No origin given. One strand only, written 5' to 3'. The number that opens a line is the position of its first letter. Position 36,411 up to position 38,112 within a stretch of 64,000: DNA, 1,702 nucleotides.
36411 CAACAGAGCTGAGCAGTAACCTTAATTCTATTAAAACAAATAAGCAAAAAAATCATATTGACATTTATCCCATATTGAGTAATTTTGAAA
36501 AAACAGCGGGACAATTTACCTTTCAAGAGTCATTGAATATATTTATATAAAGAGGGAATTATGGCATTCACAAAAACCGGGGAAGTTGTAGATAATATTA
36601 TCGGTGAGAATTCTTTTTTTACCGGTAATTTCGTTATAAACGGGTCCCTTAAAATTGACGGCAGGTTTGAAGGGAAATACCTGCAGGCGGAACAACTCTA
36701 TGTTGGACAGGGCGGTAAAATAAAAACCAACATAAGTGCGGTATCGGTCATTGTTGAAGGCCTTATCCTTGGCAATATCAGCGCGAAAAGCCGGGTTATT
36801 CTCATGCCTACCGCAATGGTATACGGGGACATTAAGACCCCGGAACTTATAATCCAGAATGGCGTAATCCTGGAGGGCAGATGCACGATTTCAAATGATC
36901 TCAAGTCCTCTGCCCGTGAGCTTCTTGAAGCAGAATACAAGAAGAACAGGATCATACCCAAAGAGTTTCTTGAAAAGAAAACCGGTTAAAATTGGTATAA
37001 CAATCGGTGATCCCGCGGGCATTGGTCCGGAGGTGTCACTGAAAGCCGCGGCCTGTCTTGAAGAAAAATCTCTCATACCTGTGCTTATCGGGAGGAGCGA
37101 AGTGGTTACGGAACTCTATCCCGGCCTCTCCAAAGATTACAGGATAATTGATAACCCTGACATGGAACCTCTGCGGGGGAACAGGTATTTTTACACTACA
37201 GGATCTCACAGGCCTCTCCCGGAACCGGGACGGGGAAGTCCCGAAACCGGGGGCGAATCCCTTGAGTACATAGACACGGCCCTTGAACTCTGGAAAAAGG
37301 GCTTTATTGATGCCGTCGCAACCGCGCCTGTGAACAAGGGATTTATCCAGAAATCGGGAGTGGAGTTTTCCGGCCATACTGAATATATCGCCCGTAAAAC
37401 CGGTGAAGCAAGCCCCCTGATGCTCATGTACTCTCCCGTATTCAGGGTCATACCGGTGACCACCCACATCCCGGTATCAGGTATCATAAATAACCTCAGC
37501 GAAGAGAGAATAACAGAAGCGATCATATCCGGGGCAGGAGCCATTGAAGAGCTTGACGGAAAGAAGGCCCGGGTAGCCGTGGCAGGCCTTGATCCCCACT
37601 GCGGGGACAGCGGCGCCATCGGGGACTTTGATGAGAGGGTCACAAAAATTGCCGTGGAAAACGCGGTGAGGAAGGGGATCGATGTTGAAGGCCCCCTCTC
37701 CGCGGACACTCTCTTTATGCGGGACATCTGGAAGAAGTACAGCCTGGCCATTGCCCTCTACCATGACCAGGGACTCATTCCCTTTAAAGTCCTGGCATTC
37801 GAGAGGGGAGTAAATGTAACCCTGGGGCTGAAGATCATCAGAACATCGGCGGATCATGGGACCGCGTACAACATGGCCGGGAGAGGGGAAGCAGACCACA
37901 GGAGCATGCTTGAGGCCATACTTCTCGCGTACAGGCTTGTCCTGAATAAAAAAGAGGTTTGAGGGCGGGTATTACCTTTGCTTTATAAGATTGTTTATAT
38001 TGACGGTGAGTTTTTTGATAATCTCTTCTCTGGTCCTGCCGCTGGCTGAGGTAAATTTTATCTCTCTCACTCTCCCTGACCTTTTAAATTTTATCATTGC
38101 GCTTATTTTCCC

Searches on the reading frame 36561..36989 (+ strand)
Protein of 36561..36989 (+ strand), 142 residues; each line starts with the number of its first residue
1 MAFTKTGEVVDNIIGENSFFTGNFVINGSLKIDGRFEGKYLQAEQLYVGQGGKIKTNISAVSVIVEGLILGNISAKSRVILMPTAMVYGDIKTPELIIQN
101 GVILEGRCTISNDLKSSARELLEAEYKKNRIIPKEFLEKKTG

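Call 13: search_protein_families(library=pfam, proteins=[window:36561-36989:+])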
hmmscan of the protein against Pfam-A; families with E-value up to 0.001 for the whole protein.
window:36561-36989:+ (142 aa): 1 family
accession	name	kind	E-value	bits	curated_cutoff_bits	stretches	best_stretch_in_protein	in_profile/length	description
PF04519.19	Bactofilin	-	2.2e-25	89.2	27.9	1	13-108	2-97/98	Polymer-forming cytoskeletal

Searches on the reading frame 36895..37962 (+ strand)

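Call 69: search_protein_families(library=pfam, proteins=[window:36895-37962:+], max_evalue=0.00001)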
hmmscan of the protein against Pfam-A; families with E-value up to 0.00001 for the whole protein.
window:36895-37962:+ (355 aa): 1 family
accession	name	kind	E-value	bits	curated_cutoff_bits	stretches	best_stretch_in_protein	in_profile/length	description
PF04166.17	PdxA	-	1.1e-84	284.7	27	1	62-345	5-286/286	Pyridoxal phosphate biosynthetic protein PdxA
